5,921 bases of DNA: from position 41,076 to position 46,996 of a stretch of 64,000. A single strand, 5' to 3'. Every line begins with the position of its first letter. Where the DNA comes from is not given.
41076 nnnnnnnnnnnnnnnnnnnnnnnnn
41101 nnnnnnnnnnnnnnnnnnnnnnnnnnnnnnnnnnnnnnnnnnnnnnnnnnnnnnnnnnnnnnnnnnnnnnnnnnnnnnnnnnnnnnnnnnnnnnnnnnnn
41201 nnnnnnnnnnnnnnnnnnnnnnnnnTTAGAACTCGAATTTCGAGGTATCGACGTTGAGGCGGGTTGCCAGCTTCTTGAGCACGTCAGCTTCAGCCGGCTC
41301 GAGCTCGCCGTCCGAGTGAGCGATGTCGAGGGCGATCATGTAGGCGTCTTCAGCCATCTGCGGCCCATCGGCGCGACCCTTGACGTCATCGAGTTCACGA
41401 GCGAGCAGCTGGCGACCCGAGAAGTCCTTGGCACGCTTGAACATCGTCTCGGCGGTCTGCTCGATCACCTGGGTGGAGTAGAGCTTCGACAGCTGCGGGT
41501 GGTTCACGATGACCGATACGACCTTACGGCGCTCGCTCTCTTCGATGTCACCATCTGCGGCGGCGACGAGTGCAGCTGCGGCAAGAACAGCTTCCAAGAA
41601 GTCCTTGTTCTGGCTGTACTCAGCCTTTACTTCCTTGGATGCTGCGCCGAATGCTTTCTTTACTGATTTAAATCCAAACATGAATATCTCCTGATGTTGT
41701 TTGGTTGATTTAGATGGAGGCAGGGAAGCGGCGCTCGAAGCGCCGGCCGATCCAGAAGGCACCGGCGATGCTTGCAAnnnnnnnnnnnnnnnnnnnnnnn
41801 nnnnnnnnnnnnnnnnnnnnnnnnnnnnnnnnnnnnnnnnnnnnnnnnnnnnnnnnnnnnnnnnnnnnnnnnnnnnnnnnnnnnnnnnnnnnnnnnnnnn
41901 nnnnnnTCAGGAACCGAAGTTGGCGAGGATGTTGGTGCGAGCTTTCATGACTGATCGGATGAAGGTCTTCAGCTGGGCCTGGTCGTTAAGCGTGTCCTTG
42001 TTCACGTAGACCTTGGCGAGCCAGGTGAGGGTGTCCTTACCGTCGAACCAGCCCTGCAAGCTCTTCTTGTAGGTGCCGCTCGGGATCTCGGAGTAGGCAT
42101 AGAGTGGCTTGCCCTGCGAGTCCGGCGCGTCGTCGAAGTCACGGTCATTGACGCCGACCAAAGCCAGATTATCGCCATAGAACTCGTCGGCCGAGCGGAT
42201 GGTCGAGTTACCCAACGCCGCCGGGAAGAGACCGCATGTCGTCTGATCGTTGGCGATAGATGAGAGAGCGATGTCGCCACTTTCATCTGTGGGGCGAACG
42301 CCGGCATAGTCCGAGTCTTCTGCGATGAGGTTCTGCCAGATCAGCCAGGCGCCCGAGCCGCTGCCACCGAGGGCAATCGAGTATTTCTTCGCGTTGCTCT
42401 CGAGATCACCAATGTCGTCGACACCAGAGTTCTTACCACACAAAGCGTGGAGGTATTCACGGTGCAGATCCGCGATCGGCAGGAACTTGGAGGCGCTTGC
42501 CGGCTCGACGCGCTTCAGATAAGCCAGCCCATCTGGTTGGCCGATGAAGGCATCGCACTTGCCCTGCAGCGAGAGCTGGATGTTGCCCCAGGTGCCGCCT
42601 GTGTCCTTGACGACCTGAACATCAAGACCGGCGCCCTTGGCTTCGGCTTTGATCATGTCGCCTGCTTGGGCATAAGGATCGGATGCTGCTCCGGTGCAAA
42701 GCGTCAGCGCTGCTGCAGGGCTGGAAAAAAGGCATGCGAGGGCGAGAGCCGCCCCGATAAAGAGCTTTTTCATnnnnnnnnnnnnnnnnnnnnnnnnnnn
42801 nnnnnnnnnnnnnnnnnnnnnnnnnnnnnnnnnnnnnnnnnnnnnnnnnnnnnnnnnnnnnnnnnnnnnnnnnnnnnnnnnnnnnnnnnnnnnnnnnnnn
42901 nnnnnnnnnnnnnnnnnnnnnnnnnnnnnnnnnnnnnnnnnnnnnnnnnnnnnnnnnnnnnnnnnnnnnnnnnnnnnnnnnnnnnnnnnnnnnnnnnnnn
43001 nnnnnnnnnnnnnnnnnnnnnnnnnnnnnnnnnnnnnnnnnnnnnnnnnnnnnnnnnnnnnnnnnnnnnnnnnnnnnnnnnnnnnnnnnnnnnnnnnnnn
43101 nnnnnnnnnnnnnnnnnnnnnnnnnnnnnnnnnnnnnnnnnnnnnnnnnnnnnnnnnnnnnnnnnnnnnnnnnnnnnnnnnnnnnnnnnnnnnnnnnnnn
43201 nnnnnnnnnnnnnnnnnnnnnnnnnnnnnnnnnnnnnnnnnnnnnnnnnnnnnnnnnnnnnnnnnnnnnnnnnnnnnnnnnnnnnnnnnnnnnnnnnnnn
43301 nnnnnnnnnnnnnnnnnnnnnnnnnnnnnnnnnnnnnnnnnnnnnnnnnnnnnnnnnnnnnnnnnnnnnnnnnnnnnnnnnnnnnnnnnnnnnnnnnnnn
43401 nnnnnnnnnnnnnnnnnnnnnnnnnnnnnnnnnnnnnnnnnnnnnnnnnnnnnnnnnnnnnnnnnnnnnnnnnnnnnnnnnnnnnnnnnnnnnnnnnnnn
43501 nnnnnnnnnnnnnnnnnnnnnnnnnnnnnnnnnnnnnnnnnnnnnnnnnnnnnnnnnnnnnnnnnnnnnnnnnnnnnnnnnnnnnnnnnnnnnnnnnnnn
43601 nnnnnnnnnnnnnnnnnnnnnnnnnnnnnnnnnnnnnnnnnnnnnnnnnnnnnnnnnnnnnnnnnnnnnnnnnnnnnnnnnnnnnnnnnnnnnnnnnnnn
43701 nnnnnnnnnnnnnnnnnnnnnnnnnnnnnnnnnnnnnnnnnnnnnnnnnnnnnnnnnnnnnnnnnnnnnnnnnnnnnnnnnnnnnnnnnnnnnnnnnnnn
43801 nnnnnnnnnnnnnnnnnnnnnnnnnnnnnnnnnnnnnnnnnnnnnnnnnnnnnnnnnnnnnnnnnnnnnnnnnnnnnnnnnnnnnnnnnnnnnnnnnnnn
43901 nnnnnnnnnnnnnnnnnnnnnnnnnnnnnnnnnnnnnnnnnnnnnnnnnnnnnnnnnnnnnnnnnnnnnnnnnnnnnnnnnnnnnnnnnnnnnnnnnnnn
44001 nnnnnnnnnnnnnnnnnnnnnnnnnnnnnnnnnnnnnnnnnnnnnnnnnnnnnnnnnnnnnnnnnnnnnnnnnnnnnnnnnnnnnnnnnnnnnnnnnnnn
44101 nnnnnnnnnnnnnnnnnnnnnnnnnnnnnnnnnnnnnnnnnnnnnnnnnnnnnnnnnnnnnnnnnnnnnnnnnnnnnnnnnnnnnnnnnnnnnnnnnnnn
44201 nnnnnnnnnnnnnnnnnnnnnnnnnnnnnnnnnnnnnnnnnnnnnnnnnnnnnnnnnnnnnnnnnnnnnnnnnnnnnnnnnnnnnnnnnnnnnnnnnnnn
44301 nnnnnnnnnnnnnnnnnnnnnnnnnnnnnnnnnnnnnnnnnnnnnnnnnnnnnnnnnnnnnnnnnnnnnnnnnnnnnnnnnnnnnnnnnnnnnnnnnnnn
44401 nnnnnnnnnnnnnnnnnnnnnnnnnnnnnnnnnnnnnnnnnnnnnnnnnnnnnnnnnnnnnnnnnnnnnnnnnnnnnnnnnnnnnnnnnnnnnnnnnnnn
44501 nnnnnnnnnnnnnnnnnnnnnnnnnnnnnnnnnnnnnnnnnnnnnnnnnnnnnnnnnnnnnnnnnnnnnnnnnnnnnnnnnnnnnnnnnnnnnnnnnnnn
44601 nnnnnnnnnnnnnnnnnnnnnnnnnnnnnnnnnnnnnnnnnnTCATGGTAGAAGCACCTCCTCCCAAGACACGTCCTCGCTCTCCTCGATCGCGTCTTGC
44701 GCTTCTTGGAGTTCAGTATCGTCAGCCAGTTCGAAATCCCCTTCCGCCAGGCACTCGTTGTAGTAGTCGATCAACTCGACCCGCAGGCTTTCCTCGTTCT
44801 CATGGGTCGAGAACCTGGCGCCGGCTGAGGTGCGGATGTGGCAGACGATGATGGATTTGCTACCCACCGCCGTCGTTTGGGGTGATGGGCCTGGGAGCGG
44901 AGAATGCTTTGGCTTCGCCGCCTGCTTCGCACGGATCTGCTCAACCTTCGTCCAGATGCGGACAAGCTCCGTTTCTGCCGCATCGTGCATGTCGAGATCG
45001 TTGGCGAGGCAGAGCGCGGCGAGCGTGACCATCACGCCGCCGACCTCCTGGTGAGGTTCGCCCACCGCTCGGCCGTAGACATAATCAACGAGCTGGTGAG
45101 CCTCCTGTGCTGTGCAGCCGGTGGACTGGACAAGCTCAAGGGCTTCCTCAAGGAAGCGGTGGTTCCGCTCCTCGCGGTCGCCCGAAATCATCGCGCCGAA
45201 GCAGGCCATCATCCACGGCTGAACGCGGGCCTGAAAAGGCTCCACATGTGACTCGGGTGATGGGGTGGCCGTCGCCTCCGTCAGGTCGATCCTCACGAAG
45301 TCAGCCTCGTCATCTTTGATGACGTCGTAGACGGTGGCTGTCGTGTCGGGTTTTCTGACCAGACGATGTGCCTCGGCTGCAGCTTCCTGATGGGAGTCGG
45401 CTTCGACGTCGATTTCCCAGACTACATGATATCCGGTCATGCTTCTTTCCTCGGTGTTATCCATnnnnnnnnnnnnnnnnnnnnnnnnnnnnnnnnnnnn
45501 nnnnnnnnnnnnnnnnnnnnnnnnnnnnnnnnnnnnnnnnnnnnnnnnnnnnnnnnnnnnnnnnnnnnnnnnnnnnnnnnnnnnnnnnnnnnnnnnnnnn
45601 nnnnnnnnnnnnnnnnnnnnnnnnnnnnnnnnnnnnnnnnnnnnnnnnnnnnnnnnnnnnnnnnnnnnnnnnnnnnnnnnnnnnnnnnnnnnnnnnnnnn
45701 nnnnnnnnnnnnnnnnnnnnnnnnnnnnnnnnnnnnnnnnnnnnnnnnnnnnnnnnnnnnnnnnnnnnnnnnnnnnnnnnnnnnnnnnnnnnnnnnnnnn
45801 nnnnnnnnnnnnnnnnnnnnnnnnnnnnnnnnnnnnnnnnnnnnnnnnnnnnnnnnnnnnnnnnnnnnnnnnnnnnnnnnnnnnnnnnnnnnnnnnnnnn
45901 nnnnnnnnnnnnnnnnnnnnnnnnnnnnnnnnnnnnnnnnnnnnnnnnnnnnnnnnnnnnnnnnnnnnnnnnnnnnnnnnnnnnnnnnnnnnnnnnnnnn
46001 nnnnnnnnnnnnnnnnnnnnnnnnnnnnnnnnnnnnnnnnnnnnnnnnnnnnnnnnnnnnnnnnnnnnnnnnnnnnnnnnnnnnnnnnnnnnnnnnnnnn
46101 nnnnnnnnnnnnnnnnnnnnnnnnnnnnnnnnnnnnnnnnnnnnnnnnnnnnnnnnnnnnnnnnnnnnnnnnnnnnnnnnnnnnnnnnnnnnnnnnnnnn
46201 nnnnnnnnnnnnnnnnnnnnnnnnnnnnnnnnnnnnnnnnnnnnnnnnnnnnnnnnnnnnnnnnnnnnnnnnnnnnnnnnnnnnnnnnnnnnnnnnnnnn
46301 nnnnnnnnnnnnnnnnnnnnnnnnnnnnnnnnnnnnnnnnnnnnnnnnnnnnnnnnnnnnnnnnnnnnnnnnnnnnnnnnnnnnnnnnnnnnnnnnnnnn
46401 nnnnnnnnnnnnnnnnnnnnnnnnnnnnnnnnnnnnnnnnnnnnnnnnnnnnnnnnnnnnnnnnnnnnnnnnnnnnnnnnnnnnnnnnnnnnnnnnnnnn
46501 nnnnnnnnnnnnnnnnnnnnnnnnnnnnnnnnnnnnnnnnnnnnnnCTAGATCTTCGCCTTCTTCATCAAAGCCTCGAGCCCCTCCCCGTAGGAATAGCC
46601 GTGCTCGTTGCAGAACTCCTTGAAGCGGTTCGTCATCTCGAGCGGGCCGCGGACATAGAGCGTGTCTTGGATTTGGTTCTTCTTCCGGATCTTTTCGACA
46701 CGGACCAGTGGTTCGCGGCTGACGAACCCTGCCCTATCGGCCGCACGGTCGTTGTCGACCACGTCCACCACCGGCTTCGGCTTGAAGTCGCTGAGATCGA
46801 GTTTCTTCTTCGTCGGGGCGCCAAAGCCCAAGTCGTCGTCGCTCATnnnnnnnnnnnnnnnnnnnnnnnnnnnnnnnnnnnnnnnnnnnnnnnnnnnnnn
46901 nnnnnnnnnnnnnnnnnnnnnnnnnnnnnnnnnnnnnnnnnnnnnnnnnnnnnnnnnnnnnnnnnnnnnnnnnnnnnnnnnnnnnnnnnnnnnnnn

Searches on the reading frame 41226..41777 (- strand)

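Call 61: search_protein_families(library=phrogs, proteins=[window:41226-41777:-], max_evalue=0.001)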
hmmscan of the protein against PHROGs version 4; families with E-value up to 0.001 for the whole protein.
window:41226-41777:- (183 aa): 2 families
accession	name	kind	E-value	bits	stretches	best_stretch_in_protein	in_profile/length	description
phrog_632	-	moron, auxiliary metabolic gene and host takeover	4.1e-29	102.6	1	37-181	3-142/143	tellurite resistance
phrog_3920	-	unknown function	6.2e-08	33.7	1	142-172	8-38/48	-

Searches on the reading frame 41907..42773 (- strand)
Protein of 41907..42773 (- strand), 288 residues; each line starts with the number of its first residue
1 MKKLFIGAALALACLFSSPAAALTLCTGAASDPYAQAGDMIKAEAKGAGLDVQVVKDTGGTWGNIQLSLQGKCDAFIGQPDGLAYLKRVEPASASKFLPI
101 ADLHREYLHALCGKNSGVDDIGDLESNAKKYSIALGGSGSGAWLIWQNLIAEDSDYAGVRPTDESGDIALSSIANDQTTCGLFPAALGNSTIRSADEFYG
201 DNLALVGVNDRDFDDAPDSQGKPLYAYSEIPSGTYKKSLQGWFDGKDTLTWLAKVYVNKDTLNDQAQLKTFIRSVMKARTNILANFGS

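Call 32: search_protein_families(library=pfam, proteins=[window:41907-42773:-], max_evalue=0.001)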
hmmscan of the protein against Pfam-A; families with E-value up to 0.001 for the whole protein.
window:41907-42773:- (288 aa): 1 family
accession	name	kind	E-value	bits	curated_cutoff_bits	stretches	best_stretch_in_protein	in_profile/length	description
PF16868.10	NMT1_3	-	1.1e-06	28.9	27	1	46-237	27-216/289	NMT1-like family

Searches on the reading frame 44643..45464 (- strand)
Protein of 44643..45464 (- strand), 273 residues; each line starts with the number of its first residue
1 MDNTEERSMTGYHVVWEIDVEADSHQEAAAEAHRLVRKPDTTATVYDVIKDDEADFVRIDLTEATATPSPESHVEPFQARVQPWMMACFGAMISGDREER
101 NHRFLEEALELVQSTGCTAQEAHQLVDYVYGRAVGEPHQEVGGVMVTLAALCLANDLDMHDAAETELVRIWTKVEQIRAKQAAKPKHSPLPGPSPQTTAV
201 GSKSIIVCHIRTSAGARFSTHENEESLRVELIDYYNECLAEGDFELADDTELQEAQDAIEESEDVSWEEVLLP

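Call 5: search_protein_families(library=pfam, proteins=[window:44643-45464:-], max_evalue=0.01)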
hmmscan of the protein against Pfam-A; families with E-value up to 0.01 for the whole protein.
window:44643-45464:- (273 aa): 0 families

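Call 6: search_protein_families(library=phrogs, proteins=[window:44643-45464:-], max_evalue=0.001)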
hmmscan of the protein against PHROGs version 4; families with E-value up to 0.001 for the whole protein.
window:44643-45464:- (273 aa): 2 families
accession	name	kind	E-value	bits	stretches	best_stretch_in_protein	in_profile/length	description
phrog_8593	-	unknown function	9e-70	237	1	48-217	33-186/487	-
phrog_14118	-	unknown function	6.3e-67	227.5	1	70-215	161-308/371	-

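Call 8: search_protein_families(library=ncbifam, proteins=[window:44643-45464:-], max_evalue=0.01)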
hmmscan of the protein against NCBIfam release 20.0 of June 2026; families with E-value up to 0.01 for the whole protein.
window:44643-45464:- (273 aa): 0 families

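Call 64: find_homologous_proteins(query=window:44643-45464:-, max_evalue=0.001)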
Query window:44643-45464:- (273 aa): 4011 proteins with E <= 0.001 among 5233 candidates; the best 120 are listed.
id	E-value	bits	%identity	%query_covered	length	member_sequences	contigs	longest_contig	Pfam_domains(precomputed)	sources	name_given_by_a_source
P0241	4.2e-178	609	100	100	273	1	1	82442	-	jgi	jgi:hypothetical protein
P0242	4.5e-78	281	56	97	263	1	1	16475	-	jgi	jgi:hypothetical protein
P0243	3.2e-72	262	76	57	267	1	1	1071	-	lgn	-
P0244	9.2e-69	250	75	55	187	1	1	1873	-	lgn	-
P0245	6.4e-68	247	84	47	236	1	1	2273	-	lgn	-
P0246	1.6e-67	246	82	50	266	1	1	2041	-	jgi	jgi:hypothetical protein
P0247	4.0e-67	245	88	47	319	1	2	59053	-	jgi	jgi:hypothetical protein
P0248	1.2e-66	243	87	47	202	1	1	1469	-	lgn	-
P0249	1.4e-66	243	87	47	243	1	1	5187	-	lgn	-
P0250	1.9e-66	243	65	67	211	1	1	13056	-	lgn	-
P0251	3.2e-66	242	76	53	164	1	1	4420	-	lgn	-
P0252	4.1e-66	242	84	47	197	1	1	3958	PF14354.14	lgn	-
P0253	6.5e-66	241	82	49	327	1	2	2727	-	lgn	-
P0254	7.7e-66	241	77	53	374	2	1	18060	-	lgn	-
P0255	1.7e-65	240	89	44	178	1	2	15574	-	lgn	-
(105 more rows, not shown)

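Call 67: search_solved_structures(query=A4, max_evalue=10, show_alignments=3)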
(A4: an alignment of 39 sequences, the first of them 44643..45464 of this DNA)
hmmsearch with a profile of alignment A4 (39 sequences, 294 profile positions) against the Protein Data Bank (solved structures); distinct sequences matched with E-value up to 10: 0.

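Call 76: predict_structure(alignment_id=A4)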
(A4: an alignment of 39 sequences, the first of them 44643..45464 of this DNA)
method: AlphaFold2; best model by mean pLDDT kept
length: 273 residues; sequences in the alignment: 39
mean_pLDDT: 63.6   pTM: 0.29
mean pLDDT of the five models: 63.6, 61.8, 59.4, 58.1, 55.7
residues with pLDDT >= 90: 0; 70-90: 80; 50-70: 150; < 50: 43
segments of 3 or more residues with pLDDT < 50: 1-5, 7-13, 37-42, 65-68, 140-142, 197-203, 271-273
pLDDT, mean of each block of 10 residues (from residue 1): 45 55 66 59 53 68 53 66 67 61 53 59 65 59 50 65 72 83 79 56 54 69 81 82 69 74 60 44
secondary structure, 60 per line:
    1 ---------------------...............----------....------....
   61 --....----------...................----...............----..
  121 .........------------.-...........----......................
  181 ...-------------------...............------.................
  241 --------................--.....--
elements in order: H22-36 E47-50 E57-60 H63-66 H77-95 H100-114 H119-129 H144-154 H159-183 H203-217 H224-240 H249-264 H267-271

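Call 79: fold_search(model_id=the predicted structure, library=pdb)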
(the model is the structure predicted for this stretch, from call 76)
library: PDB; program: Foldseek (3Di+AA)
matches with E <= 10: 52; with E <= 0.001: 0
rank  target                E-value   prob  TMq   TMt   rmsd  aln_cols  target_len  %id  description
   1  1key_D                1.1e+00  0.04  0.09  0.11  17.4       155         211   14  Crystal Structure of Mouse Testis/Brain RNA-binding Protein (TB-RBP) (released 2002-07-03)
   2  3pja_B                1.7e+00  0.03  0.09  0.10  16.9       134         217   20  Crystal structure of human C3PO complex (released 2011-05-11)
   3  1key_C                2.4e+00  0.02  0.09  0.10  17.8       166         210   17  Crystal Structure of Mouse Testis/Brain RNA-binding Protein (TB-RBP) (released 2002-07-03)
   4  1key_B                2.5e+00  0.02  0.10  0.11  17.0       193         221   12  Crystal Structure of Mouse Testis/Brain RNA-binding Protein (TB-RBP) (released 2002-07-03)
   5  3pja_A                3.4e+00  0.01  0.09  0.10  17.7       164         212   18  Crystal structure of human C3PO complex (released 2011-05-11)
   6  3kow_E                3.6e+00  0.08  0.13  0.27  16.3        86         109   13  Crystal Structure of ornithine 4,5 aminomutase backsoaked complex (released 2010-01-26)
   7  6lb3_H                3.6e+00  0.06  0.12  0.28  13.9       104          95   12  Crystal structure of PA4674 in complex with its operator DNA (18bp) from Pseudomonas aeruginosa (released 2020-11-18)
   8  7csy_B                3.9e+00  0.08  0.14  0.29  13.1       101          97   11  Pseudomonas aeruginosa antitoxin HigA with higBA promoter (released 2021-01-13)
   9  6jpi_C                3.9e+00  0.06  0.14  0.26   7.7        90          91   10  Crystal structure of PA4674 in complex with its operator DNA (28bp) from Pseudomonas aeruginosa (released 2020-04-01)
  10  4wyv_C                3.9e+00  0.02  0.13  0.15  17.3       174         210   18  Crystal Structure of Human Translin in Open Conformation (released 2014-11-26)
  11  8qem_U                3.9e+00  0.01  0.09  0.06  32.4       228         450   11  Neck channel of phage 812 after tail contraction (C1) (released 2024-09-11)
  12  8qem_T                3.9e+00  0.01  0.09  0.06  32.4       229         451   10  Neck channel of phage 812 after tail contraction (C1) (released 2024-09-11)
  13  9znf_BQ               4.1e+00  0.04  0.11  0.20  14.7       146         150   10  Cryo-EM structure of the Methanosarcina acetivorans 70S ribosome in complex with SriA and SriB (released 2026-01-28)
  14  4v6x_CR               4.1e+00  0.02  0.12  0.16  27.8       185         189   17  Structure of the human 80S ribosome (released 2014-07-09)
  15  1lli_B                4.4e+00  0.05  0.11  0.23  11.1       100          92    9  THE CRYSTAL STRUCTURE OF A MUTANT PROTEIN WITH ALTERED BUT IMPROVED HYDROPHOBIC CORE PACKING (released 1994-08-31)
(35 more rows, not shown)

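Call 87: search_protein_families(library=padloc, proteins=[window:44643-45464:-], max_evalue=0.01)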
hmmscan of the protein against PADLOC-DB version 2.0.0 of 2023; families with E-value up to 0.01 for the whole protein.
window:44643-45464:- (273 aa): 0 families

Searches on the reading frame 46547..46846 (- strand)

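Call 106: search_protein_families(library=pfam, proteins=[window:46547-46846:-], max_evalue=0.01)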
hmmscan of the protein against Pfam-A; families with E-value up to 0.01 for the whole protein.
window:46547-46846:- (99 aa): 1 family
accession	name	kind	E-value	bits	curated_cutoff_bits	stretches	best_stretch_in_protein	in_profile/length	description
PF23807.1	RHH_10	-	0.0019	18.9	27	1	58-94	21-57/84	Ribbon-helix-helix protein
